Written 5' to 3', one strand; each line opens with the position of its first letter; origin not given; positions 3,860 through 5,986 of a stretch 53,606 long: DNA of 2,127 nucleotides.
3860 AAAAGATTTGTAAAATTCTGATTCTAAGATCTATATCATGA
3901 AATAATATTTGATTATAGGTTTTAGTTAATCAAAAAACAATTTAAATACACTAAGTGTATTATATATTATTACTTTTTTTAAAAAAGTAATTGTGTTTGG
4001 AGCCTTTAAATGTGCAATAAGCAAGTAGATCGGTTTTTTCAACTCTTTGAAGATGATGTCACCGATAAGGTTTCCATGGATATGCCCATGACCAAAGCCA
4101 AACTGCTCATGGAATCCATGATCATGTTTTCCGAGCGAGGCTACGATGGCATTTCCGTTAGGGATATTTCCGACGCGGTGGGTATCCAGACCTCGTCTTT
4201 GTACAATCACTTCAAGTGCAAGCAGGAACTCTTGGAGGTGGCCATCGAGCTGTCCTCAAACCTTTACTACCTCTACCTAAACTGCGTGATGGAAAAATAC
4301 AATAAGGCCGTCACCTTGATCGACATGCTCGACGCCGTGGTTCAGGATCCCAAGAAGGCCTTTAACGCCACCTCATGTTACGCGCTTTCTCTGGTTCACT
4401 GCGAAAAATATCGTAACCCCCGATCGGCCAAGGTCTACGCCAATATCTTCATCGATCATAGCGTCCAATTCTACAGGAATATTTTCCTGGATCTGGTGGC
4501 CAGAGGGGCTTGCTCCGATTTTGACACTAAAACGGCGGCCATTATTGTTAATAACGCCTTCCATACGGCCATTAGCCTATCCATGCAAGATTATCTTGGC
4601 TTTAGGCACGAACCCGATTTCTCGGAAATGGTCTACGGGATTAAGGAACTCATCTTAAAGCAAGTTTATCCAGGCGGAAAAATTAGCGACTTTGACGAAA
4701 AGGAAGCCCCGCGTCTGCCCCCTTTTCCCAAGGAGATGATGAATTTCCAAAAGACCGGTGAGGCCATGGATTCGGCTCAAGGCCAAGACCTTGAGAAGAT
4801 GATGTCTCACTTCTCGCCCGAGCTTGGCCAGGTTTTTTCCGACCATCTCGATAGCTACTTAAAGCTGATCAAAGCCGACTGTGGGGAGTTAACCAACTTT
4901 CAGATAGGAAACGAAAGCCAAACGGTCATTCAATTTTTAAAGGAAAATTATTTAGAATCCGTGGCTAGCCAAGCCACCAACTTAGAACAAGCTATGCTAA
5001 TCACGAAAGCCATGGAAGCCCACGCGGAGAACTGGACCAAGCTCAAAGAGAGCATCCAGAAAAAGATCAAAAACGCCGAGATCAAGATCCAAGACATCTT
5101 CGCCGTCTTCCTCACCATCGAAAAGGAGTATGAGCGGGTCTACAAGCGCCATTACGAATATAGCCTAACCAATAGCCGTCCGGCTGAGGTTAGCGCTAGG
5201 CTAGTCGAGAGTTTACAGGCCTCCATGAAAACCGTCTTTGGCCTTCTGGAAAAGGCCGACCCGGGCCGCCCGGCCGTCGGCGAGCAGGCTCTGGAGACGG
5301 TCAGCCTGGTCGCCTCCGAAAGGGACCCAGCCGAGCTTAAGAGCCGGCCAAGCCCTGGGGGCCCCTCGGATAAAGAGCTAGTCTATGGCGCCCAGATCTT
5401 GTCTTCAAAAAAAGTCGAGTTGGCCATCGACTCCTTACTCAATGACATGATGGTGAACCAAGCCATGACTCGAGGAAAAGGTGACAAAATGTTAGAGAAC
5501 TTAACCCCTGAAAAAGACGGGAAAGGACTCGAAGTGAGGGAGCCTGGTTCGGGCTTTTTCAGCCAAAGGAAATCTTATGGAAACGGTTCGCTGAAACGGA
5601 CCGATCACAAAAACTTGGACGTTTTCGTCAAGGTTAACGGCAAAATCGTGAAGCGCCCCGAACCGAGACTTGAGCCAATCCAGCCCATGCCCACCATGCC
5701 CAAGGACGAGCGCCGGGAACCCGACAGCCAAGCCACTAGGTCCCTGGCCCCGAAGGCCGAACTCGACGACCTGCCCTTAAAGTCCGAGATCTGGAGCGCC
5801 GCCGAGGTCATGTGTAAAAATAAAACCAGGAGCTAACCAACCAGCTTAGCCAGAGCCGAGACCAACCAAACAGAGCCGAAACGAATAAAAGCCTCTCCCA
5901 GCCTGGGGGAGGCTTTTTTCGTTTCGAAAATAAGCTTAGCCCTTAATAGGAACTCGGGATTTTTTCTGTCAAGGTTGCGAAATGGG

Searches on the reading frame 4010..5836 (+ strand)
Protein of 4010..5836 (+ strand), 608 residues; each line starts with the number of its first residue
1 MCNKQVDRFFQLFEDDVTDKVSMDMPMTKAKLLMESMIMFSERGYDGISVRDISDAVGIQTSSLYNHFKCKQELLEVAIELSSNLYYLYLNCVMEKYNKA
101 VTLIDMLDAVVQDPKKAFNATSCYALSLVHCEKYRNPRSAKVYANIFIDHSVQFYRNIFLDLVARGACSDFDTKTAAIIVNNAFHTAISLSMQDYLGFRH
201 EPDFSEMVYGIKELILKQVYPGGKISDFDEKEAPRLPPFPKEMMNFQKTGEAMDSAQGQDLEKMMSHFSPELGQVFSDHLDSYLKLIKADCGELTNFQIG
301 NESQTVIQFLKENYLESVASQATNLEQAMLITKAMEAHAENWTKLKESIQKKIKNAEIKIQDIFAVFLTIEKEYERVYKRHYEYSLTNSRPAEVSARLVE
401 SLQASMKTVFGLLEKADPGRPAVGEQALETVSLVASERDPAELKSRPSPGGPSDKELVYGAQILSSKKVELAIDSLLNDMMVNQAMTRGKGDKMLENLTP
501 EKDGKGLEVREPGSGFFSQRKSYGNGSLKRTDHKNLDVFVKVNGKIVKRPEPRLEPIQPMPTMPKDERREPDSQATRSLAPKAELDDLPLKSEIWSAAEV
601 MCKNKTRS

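Call 76: search_protein_families(library=pfam, proteins=[window:4010-5836:+], max_evalue=0.0001)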
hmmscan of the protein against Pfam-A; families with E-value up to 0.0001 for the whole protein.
window:4010-5836:+ (608 aa): 1 family
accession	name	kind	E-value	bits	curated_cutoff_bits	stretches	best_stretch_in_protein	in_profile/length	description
PF00440.29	TetR_N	-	2.3e-10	40.5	24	1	37-76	6-45/47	Bacterial regulatory proteins, tetR family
